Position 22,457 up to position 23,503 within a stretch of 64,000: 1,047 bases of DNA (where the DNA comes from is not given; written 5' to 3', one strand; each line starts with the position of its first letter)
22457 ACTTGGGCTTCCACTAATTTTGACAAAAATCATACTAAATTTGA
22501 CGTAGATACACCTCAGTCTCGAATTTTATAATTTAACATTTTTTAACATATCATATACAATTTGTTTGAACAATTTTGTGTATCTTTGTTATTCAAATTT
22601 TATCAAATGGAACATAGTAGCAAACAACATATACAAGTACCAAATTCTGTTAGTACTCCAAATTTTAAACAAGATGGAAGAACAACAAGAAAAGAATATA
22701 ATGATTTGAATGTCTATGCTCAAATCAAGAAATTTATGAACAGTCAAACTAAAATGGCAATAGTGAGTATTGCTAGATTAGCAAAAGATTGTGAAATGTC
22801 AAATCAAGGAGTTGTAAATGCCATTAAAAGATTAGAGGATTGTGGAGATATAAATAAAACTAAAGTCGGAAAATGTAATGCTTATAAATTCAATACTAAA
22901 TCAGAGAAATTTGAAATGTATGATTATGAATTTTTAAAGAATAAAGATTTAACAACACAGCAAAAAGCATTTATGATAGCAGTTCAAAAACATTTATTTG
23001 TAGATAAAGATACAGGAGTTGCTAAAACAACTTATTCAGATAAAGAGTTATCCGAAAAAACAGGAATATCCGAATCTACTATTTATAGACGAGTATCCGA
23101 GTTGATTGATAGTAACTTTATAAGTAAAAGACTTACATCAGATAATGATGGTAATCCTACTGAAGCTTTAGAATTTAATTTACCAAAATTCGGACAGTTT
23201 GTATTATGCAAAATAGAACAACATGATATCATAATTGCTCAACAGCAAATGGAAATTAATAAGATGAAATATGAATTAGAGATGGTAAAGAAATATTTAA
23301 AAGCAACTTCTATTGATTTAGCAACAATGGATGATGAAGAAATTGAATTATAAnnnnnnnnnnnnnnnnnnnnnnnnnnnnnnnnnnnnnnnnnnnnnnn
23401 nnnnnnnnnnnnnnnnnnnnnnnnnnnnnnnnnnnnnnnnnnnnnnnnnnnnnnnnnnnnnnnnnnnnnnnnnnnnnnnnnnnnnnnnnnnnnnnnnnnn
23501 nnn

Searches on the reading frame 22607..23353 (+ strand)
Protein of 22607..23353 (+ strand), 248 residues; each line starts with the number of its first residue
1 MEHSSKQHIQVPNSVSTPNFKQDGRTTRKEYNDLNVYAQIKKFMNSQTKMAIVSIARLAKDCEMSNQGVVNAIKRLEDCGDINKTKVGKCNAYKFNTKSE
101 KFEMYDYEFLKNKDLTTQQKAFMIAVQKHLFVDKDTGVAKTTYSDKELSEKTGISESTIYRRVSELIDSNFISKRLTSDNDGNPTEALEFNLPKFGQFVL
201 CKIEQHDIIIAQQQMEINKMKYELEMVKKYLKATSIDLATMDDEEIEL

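Call 12: search_protein_families(library=pfam, proteins=[window:22607-23353:+], max_evalue=0.01)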
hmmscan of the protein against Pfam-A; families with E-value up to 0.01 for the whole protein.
window:22607-23353:+ (248 aa): 14 families
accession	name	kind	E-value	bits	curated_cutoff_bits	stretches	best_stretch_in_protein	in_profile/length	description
PF13730.12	HTH_36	-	9.7e-12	44.9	25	2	32-80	6-53/55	Helix-turn-helix domain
PF08279.18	HTH_11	-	1.1e-09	38.4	25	2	144-169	17-42/55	HTH domain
PF13412.12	HTH_24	-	3.1e-08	33.5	21.9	1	146-172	21-47/48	Winged helix-turn-helix DNA-binding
PF01978.25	TrmB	-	1.1e-05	25.6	25.6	1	146-175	26-55/68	Sugar-specific transcriptional regulator TrmB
PF24034.1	DUF7343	-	1.4e-05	25.3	27.6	0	57-91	23-57/62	Domain of unknown function (DUF7343)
PF13404.12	HTH_AsnC-type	-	4.7e-05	23.6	27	1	144-166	19-41/42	AsnC-type helix-turn-helix domain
PF12802.13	MarR_2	-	9.8e-05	22.9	27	0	146-181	24-58/61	MarR family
PF25213.1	HVO_A0261_N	-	0.00011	22.4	35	1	139-175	21-57/86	HVO_A0261 N-terminal domain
PF01047.28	MarR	-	0.00026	21.2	24.6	0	146-175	21-50/59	MarR family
PF09079.17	Cdc6_C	-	0.00062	20.1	25.1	0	113-191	4-87/96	CDC6, C terminal winged helix domain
PF21984.2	DnaD_N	-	0.00077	20.1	27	0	145-188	38-81/101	DnaD N-terminal domain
PF05732.17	RepL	-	0.0028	17.6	20.3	0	144-175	77-108/164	Firmicute plasmid replication protein (RepL)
PF14394.12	DUF4423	-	0.0093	16.2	30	0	53-99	37-83/165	Domain of unknown function (DUF4423)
PF09339.16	HTH_IclR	-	0.0096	16.1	22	0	146-173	22-49/52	IclR helix-turn-helix domain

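Call 13: search_protein_families(library=phrogs, proteins=[window:22607-23353:+], max_evalue=0.01)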
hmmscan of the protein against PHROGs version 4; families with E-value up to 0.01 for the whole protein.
window:22607-23353:+ (248 aa): 22 families
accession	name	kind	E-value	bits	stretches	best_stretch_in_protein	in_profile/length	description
phrog_678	-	DNA, RNA and nucleotide metabolism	4.2e-10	40.7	2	141-204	84-148/346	replication initiation O-like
phrog_428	-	DNA, RNA and nucleotide metabolism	1.7e-09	38.3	1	95-186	83-171/455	replication initiation protein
phrog_186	-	DNA, RNA and nucleotide metabolism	2.1e-09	38.5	2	4-113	18-118/308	DnaD-like helicase loader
phrog_8102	-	DNA, RNA and nucleotide metabolism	4e-09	37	2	92-182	8-98/337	replication initiation protein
phrog_270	-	DNA, RNA and nucleotide metabolism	7.2e-09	36.5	1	35-91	51-106/383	replication initiation protein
phrog_391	-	DNA, RNA and nucleotide metabolism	8.2e-08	33.2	1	38-99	24-92/298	replication initiation O-like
phrog_1032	-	DNA, RNA and nucleotide metabolism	1.7e-07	32.5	1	54-120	39-104/281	replication initiation protein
phrog_1835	-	DNA, RNA and nucleotide metabolism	2.3e-05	24.9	1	134-177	61-102/301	HTH DNA binding protein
phrog_7882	-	DNA, RNA and nucleotide metabolism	2.9e-05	24.7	0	36-89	40-103/314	DnaD-like helicase loader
phrog_28562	-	unknown function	6.4e-05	23.7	1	34-96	40-101/248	-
phrog_345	-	DNA, RNA and nucleotide metabolism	7.1e-05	23.6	0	40-108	55-126/297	replication initiation O-like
phrog_7498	-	DNA, RNA and nucleotide metabolism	0.00015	22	0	52-104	56-107/296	DnaD-like helicase loader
phrog_1368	-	transcription regulation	0.00032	21.5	1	143-178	28-61/101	transcriptional regulator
phrog_26369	-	DNA, RNA and nucleotide metabolism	0.00048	20.2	1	32-88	60-116/347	replication initiation protein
phrog_142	-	moron, auxiliary metabolic gene and host takeover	0.0015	19.6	0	38-105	15-77/116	Ren-like exclusion protein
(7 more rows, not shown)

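Call 16: find_related_loci(query=window:22607-23353:+, collection=viral_contigs, flank=6000)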
Query window:22607-23353:+ (248 aa) in viral_contigs; peptide patterns used: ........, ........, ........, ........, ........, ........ (x = any residue, [..] = any of these).
11 stretches matched a pattern; 1 encode a relative of the query (tblastn E <= 1e-3); 1 distinct loci.
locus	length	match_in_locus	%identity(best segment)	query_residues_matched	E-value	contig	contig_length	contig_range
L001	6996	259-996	81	1-248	6e-133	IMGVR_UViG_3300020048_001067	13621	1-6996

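Call 20: find_homologous_proteins(query=window:22607-23353:+)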
Query window:22607-23353:+ (248 aa): 44 proteins with E <= 0.001 among 195 candidates.
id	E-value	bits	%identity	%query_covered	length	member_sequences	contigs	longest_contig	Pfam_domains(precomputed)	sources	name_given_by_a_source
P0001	9.7e-144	495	91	100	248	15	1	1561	PF13412.13,PF08279.19,PF13730.13,PF01978.26,PF24034.2,PF25213.2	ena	-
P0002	1.5e-141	487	89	100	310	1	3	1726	PF13412.13,PF08279.19,PF13730.13,PF01978.26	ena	-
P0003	1.9e-137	474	87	100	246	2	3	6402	PF13412.13,PF08279.19,PF13730.13,PF01978.26,PF13404.13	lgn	-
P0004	2.4e-136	470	90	98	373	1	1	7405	PF13412.13,PF08279.19,PF13730.13,PF25213.2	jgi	-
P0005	2.6e-135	467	85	100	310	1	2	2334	PF13412.13,PF08279.19,PF13730.13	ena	-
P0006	3.6e-129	447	82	100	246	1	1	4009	PF13412.13,PF08279.19,PF13730.13,PF01978.26,PF24034.2,PF25213.2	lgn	-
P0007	1.5e-128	445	82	98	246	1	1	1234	PF13412.13,PF08279.19,PF13730.13,PF01978.26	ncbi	-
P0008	5.2e-127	440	81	100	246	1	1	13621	PF13412.13,PF08279.19,PF13730.13,PF01978.26,PF24034.2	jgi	-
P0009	6.4e-126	436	80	100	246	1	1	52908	PF13412.13,PF08279.19,PF13730.13,PF01978.26,PF13404.13,PF12802.14,PF24034.2,PF25213.2,PF21984.3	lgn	-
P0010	1.6e-125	435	80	100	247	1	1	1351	PF13412.13,PF08279.19,PF13730.13,PF01978.26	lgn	-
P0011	1.7e-125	435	80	100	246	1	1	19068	PF13412.13,PF08279.19,PF13730.13,PF01978.26,PF13404.13,PF12802.14,PF24034.2,PF25213.2,PF21984.3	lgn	-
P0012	2.1e-125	435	79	98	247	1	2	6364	PF13412.13,PF08279.19,PF13730.13,PF01978.26,PF24034.2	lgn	-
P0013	2.5e-125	434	78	100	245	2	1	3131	PF13412.13,PF08279.19,PF13730.13,PF01978.26,PF12802.14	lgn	-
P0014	3.4e-125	434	80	100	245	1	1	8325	PF13412.13,PF08279.19,PF13730.13,PF01978.26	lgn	-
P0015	1.3e-122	426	77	100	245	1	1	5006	PF13412.13,PF08279.19,PF13730.13,PF01978.26,PF12802.14,PF24034.2,PF21984.3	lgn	-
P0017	1.3e-121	422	79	98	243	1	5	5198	PF22451.3,PF13412.13,PF08279.19,PF13730.13,PF01978.26,PF05732.17,PF13404.13,PF24034.2,PF25213.2,PF21984.3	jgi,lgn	-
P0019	3.4e-108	378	71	100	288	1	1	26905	PF13412.13,PF08279.19,PF13730.13,PF01978.26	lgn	-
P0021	6.9e-69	250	54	98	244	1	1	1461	PF13412.13,PF13730.13,PF05732.17,PF13404.13,PF12802.14,PF14394.13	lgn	-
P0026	5.7e-65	237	53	87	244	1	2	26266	PF13412.13,PF13730.13,PF05732.17,PF13404.13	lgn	-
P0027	1.5e-64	236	52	98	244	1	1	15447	PF13412.13,PF13730.13,PF05732.17,PF14394.13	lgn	-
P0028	3.5e-64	234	50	98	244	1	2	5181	PF13412.13,PF13730.13,PF05732.17,PF14394.13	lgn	-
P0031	5.8e-62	227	50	98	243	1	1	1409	PF13412.13,PF13730.13,PF05732.17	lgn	-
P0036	9.9e-60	220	52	87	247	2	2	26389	PF13412.13,PF13730.13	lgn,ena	-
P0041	3.0e-56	209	48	88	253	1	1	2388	PF13412.13,PF13730.13,PF05732.17,PF13404.13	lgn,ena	-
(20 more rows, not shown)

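Call 21: find_encoding_contigs(protein=P0009, flank=10000, max_places=2)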
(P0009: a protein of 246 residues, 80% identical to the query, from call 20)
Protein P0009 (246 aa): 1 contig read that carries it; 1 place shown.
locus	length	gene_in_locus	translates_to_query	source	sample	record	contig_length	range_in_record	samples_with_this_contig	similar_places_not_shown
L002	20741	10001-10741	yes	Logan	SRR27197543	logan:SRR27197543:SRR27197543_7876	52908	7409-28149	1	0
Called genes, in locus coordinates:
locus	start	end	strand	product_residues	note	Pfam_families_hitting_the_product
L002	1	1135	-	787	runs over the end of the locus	PF01145:Band_7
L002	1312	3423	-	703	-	-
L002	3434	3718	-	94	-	-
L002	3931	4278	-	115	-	-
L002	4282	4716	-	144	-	-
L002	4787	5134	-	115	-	-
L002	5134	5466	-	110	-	-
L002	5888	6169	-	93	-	-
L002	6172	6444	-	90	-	-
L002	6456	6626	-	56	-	-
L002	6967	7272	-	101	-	-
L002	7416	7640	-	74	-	-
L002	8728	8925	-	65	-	-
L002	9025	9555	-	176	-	-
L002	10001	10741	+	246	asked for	PF13730:HTH_36 (faint), PF21984:DnaD_N (faint), PF08279:HTH_11 (faint), PF12802:MarR_2 (faint), PF01978:TrmB (faint), PF13404:HTH_AsnC-type (faint), PF25213:HVO_A0261_N (faint), PF13412:HTH_24 (weak), +1 more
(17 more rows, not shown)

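Call 22: find_encoding_contigs(protein=P0019, flank=10000, max_places=2)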
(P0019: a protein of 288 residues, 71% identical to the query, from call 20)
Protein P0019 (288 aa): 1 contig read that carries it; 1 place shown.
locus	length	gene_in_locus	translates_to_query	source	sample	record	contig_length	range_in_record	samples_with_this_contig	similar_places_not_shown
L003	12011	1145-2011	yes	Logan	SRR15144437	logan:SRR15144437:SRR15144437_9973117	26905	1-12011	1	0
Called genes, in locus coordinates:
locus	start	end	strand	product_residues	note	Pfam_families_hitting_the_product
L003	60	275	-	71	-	-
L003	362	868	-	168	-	-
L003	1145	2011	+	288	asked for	PF13730:HTH_36 (faint), PF08279:HTH_11 (faint), PF13412:HTH_24 (faint), PF01978:TrmB (faint)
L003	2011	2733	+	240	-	-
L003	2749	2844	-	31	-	-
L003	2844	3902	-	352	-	-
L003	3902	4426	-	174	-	PF00959:Phage_lysozyme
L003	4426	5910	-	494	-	PF01464:SLT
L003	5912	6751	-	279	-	PF13240:Zn_Ribbon_1 (weak)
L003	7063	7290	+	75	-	-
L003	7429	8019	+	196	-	-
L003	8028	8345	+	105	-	-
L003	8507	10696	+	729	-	-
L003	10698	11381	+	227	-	PF02562:PhoH, PF13604:AAA_30 (faint), PF00270:DEAD (faint), PF13245:AAA_19 (weak), PF13401:AAA_22 (faint)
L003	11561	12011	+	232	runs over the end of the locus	-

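Call 23: find_encoding_contigs(protein=P0026, flank=10000, max_places=2)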
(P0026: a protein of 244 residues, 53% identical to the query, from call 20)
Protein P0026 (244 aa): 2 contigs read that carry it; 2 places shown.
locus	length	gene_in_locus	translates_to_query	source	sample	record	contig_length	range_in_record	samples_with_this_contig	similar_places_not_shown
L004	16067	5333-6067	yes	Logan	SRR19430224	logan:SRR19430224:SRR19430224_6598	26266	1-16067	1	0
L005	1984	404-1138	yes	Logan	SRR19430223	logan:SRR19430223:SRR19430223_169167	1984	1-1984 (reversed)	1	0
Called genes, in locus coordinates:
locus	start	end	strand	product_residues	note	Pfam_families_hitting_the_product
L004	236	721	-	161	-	-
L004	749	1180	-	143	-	-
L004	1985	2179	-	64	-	-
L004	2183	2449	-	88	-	-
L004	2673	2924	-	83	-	-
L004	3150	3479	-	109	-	-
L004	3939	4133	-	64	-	-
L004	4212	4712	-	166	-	-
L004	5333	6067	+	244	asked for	PF05732:RepL (faint), PF13730:HTH_36 (faint), PF13412:HTH_24 (faint), PF13404:HTH_AsnC-type (faint)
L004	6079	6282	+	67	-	-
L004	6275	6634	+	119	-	-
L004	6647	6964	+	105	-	-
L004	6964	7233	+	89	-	-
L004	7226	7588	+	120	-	-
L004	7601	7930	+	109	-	-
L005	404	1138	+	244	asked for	PF05732:RepL (faint), PF13730:HTH_36 (faint), PF13412:HTH_24 (faint), PF13404:HTH_AsnC-type (faint)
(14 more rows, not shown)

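Call 24: find_encoding_contigs(protein=P0036, flank=10000, max_places=2)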
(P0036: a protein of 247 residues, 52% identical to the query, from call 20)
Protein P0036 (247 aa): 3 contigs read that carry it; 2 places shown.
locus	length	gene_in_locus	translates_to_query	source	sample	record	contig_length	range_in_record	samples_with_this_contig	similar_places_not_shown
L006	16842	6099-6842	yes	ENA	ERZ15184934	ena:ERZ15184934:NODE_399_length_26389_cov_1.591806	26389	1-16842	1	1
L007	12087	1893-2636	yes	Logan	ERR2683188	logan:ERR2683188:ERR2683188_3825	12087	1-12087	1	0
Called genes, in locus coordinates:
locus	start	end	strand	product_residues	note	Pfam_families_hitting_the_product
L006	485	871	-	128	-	-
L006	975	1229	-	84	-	-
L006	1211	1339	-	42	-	-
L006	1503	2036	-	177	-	-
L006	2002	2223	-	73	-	-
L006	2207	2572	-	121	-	-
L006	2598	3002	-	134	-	-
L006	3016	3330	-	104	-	-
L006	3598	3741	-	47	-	-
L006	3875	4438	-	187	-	-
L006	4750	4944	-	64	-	-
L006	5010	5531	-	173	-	-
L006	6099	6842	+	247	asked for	PF13730:HTH_36 (faint), PF13412:HTH_24 (faint)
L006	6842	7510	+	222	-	PF13455:MUG113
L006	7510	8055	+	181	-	-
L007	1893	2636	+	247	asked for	PF13730:HTH_36 (faint), PF13412:HTH_24 (faint)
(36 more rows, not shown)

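Call 31: search_solved_structures(query=A1, max_evalue=1)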
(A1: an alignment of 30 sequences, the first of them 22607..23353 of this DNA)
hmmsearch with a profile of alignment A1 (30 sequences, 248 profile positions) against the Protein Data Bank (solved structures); distinct sequences matched with E-value up to 1: 20.
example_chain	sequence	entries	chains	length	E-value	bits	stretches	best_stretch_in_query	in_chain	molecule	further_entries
9vg2_A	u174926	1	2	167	0.0057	19.5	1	53-98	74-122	MarR-family transcriptional regulator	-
8za5_A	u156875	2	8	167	0.0058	19.5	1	53-98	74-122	MarR-family transcriptional regulator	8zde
5hs5_A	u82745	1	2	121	0.091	15.6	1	25-104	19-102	HTH-type transcriptional regulator SarX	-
1ku9_A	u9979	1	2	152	0.094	15.5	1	54-94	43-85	hypothetical protein MJ223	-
6k8e_A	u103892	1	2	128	0.14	14.9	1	25-103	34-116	HTH-type transcriptional regulator SarX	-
5ywj_A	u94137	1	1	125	0.15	14.9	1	25-103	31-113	HTH-type transcriptional regulator SarX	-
2cyy_A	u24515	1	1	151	0.16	14.8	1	146-177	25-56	Putative HTH-type transcriptional regulator PH1519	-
4aso_A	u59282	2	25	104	0.18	14.6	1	31-111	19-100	TUBR FROM BACILLUS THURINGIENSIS PBTOXIS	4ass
7wze_Y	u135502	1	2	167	0.18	14.6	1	144-214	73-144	Uncharacterized HTH-type transcriptional regulator YetL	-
1q1h_A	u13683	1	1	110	0.18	14.6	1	141-181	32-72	Transcription Factor E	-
2d1h_A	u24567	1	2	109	0.19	14.5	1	33-89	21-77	109aa long hypothetical transcriptional regulator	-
1ri7_A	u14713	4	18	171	0.21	14.4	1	146-177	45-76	Putative transcriptional regulator | Putative HTH-type transcriptional regulator PH1519 | Uncharacterized HTH-type transcriptional regulator PH1519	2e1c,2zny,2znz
3cta_A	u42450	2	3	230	0.23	14.3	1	142-179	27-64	Riboflavin kinase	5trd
3m8e_A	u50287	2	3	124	0.3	13.9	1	31-111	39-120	Putative DNA-binding protein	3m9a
1p6r_A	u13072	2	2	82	0.36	13.6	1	41-97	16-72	Penicillinase repressor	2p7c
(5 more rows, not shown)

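Call 32: find_related_loci(query=A1, collection=viral_contigs, flank=4000)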
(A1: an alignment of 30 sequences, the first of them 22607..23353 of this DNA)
Query A1 (248 aa) in viral_contigs; peptide patterns used: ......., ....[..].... (x = any residue, [..] = any of these).
40 stretches matched a pattern; 5 encode a relative of the query (tblastn E <= 1e-3); 5 distinct loci.
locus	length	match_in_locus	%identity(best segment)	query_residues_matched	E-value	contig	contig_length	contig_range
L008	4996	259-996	81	1-248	2e-132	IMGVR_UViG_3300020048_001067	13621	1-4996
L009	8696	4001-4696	66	1-232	2e-111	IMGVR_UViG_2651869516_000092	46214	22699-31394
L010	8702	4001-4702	46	2-232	1e-63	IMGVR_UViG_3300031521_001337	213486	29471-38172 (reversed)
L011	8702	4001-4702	46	2-232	1e-63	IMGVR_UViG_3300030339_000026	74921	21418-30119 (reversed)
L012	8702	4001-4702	46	2-232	1e-63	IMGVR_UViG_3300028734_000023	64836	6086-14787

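Call 33: find_related_loci(query=A1, collection=metagenome_contigs, flank=3000)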
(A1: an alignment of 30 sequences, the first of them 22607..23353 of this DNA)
Query A1 (248 aa) in metagenome_contigs; peptide patterns used: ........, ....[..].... (x = any residue, [..] = any of these).
275 stretches matched a pattern; 6 encode a relative of the query (tblastn E <= 1e-3); 6 distinct loci.
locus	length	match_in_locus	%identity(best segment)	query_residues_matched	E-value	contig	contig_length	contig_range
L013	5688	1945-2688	96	1-248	4e-166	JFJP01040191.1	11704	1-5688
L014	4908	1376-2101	79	1-242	3e-134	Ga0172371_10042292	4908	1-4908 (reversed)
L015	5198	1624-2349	79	1-242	5e-134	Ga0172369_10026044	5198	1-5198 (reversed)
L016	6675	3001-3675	51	5-220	2e-68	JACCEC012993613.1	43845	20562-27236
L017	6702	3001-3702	46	2-232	9e-64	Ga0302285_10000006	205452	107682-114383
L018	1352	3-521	49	80-248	2e-52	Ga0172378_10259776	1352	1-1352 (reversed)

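Call 37: predict_structure(alignment_id=A1)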
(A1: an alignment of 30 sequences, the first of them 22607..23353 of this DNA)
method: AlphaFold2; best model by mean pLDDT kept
length: 248 residues; sequences in the alignment: 30
mean_pLDDT: 77.1   pTM: 0.65
mean pLDDT of the five models: 77.1, 76.5, 75.7, 75.4, 74.4
residues with pLDDT >= 90: 72; 70-90: 109; 50-70: 32; < 50: 35
segments of 3 or more residues with pLDDT < 50: 1-18, 200-205, 240-248
pLDDT, mean of each block of 10 residues (from residue 1): 35 42 60 89 88 94 93 90 90 81 68 90 86 75 88 89 94 84 84 76 55 88 85 60 38
secondary structure, 60 per line:
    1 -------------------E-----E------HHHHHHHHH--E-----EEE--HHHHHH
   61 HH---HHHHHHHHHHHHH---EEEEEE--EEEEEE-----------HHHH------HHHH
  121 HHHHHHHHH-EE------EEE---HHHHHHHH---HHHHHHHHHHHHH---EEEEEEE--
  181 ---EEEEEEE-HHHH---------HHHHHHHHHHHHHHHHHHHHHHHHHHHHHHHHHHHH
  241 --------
elements in order: H33-41 E50-52 H55-62 H66-78 E82-87 E90-95 H107-110 H117-129 E139-141 H145-152 H156-168 E172-178 E184-190 H192-195 H205-240

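Call 44: fold_search(model_id=the predicted structure, library=pdb)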
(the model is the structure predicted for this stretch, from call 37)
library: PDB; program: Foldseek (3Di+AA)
matches with E <= 10: 1759; with E <= 0.001: 26
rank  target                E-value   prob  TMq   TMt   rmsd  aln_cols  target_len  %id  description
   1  8tip_C                1.2e-04  1.00  0.40  0.45   5.9       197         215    9  Isoreticular, interpenetrating co-crystal of Replication Initiator Protein REPE54 and symmetrical expanded duplex (31m (released 2023-08-02)
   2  8ac8_A                2.0e-04  1.00  0.41  0.45   5.7       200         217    9  The nucleoprotein complex of Rep protein with DUE ssDNA (released 2023-09-27)
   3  7ur0_C                3.0e-04  1.00  0.40  0.45   5.8       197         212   11  Isoreticular, interpenetrating co-crystal of Replication Initiator Protein REPE54 and scaffold-insert duplexes (21mer  (released 2023-04-26)
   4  8cli_A                3.0e-04  0.99  0.22  0.11  21.7       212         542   11  TFIIIC TauB-DNA monomer (released 2023-06-21)
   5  7uxy_C                3.4e-04  1.00  0.38  0.42   6.3       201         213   12  Isoreticular, interpenetrating co-crystal of protein variant Replication Initiator Protein REPE54 (L53G,Q54G,E55G) and (released 2023-05-17)
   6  7u6k_C                3.8e-04  1.00  0.42  0.48   5.4       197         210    9  Isoreticular, interpenetrating co-crystal of Replication Initiator Protein REPE54 and symmetrical expanded duplex (31m (released 2023-03-29)
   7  7uv6_C                3.8e-04  1.00  0.41  0.45   5.6       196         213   10  Isoreticular, interpenetrating co-crystal of Replication Initiator Protein REPE54 and scaffold duplex (21mer) containi (released 2023-05-03)
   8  9z55_C                3.8e-04  1.00  0.39  0.43   6.1       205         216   10  Isoreticular co-crystal 1 with asymmetrical expanded duplex (31mer) containing insert sequence CATGAGTCAT (released 2026-02-18)
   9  9yzn_C                4.0e-04  1.00  0.39  0.44   6.0       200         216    8  Isoreticular co-crystal 1 with asymmetrical expanded duplex (31mer) containing insert sequence TGATGAGCAG and loaded w (released 2026-02-18)
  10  9yzg_C                4.3e-04  1.00  0.42  0.46   5.6       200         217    8  Isoreticular co-crystal 1 with asymmetrical expanded duplex (31mer) containing insert sequence ATGAGTCATA (released 2026-02-18)
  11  8ac8_C                4.8e-04  1.00  0.41  0.45   5.7       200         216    9  The nucleoprotein complex of Rep protein with DUE ssDNA (released 2023-09-27)
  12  8tiw_C                4.8e-04  1.00  0.38  0.43   5.8       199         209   11  Isoreticular, interpenetrating co-crystal of Replication Initiator Protein REPE54 and symmetrical expanded duplex (31m (released 2023-08-02)
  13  9nb0_C                5.4e-04  1.00  0.37  0.41   6.6       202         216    7  Isoreticular, Porous co-crystal of Replication Initiator Protein REPE54 and asymmetrical expanded duplex (31mer) conta (released 2026-02-18)
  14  8d86_C                5.4e-04  1.00  0.39  0.43   5.9       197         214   11  Isoreticular, interpenetrating co-crystal of Replication Initiator Protein REPE54 and symmetrical expanded duplex (31m (released 2023-06-28)
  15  2xv4                  5.4e-04  1.00  0.23  0.15  15.3       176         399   14  Structure of Human RPC62 (partial) (released 2011-03-02)
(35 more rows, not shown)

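Call 55: search_protein_representatives(alignment_id=A1)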
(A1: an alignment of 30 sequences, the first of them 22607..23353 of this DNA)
Query: 30 sequences, 248 profile positions. Proteins with E-value up to 0.001 (for the whole library): 877; up to 1e-10: 357; up to 1e-30: 123. The best 150 are listed.
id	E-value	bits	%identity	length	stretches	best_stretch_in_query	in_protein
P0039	7.0e-101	353.4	-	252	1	5-241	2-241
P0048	7.5e-68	245.2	-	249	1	1-238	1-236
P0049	1.2e-53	198.6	-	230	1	5-235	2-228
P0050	7.7e-52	192.7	-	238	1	6-238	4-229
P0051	1.5e-48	182.0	-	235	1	3-230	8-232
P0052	4.7e-48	180.3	-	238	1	25-239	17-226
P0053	2.8e-47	177.8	-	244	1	1-247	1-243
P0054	3.0e-46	174.4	-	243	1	2-234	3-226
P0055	3.4e-46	174.2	-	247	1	31-244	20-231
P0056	4.0e-46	174.0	-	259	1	5-230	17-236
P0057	7.2e-46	173.2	-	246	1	3-244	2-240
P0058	2.1e-45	171.6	-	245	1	4-244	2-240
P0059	3.5e-45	170.9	-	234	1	25-243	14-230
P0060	1.0e-44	169.4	-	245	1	26-242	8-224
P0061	8.8e-44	166.3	-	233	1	1-236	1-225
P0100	1.8e-36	142.4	-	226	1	30-237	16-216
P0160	1.2e-31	126.6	-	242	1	7-236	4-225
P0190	8.2e-29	117.3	-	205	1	7-199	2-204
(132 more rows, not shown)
